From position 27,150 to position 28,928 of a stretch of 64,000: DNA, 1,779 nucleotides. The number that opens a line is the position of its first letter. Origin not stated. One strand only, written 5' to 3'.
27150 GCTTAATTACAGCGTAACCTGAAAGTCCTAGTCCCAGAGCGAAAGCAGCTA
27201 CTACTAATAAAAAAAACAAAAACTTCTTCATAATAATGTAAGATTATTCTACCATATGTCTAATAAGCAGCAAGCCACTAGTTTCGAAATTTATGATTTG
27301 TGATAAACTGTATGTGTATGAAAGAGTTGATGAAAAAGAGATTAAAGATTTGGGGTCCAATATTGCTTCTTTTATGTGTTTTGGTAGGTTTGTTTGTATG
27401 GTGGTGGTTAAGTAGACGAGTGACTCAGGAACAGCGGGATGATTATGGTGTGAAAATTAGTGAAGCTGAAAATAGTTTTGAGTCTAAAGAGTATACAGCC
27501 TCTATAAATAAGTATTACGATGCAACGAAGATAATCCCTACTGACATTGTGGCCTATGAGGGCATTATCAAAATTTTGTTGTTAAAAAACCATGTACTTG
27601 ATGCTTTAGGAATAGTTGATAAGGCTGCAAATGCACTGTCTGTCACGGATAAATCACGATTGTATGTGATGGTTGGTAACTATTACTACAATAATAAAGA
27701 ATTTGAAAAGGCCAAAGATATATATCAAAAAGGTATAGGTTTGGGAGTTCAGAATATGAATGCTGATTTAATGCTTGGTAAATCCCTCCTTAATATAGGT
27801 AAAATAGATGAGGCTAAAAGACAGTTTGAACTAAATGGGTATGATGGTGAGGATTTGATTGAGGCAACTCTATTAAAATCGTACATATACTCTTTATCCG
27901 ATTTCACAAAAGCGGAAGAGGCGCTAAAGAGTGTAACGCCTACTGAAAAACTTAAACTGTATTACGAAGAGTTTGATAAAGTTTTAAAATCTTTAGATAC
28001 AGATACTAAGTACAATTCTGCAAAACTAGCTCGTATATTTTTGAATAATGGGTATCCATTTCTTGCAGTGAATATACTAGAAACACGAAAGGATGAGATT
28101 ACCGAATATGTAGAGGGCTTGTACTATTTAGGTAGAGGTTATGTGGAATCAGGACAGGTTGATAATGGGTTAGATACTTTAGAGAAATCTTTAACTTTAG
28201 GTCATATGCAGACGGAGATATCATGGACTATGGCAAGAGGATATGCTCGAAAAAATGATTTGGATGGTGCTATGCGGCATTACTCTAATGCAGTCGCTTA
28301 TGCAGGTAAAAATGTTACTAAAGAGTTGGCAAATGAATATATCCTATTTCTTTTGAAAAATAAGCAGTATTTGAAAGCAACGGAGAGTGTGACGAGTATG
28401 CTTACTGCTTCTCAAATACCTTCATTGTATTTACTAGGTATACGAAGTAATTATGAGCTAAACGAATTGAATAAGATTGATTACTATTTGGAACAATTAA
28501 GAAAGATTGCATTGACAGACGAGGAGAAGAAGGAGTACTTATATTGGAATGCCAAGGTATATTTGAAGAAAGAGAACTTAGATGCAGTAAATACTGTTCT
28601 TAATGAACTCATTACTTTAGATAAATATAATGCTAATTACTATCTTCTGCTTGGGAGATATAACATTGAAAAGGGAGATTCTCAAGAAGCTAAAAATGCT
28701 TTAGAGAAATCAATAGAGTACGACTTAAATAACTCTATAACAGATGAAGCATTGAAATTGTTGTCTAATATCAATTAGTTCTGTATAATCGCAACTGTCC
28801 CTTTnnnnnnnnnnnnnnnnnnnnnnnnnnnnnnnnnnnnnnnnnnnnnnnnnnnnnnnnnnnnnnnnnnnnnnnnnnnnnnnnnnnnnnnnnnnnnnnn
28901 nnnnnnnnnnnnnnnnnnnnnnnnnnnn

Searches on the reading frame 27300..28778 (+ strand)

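Call 9: search_protein_families(library=pfam, proteins=[window:27300-28778:+], max_evalue=0.001)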
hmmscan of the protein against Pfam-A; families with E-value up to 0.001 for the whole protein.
window:27300-28778:+ (492 aa): 10 families
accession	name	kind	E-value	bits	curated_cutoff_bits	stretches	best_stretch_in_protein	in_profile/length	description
PF12895.13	ANAPC3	-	4.6e-15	56.1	27.2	1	101-172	7-75/82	Anaphase-promoting complex, cyclosome, subunit 3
PF07719.23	TPR_2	-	1.2e-14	53.6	27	0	445-478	1-34/34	Tetratricopeptide repeat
PF13181.12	TPR_8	-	2.9e-09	36.8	25.7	1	445-478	1-34/34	Tetratricopeptide repeat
PF13428.12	TPR_14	-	7e-09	36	23.5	0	120-161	2-43/44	Tetratricopeptide repeat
PF23914.1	TPR_CcmH_CycH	-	5.1e-07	30.1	42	0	422-478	27-83/158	Cytochrome c-type biogenesis protein H TPR domain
PF13174.12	TPR_6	-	1.9e-06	28.5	26.3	0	155-177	2-24/33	Tetratricopeptide repeat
PF14559.12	TPR_19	-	5.6e-06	27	25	0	422-477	2-57/68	Tetratricopeptide repeat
PF13424.12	TPR_12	-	2.8e-05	24.7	30.1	0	444-473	44-73/77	Tetratricopeptide repeat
PF13432.12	TPR_16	-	0.00019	22.2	32.7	0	157-177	1-21/65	Tetratricopeptide repeat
PF23220.1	HAT_Syf1_M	-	0.0002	21.7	27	0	118-146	79-107/213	Pre-mRNA-splicing factor SYF1 middle HAT repeat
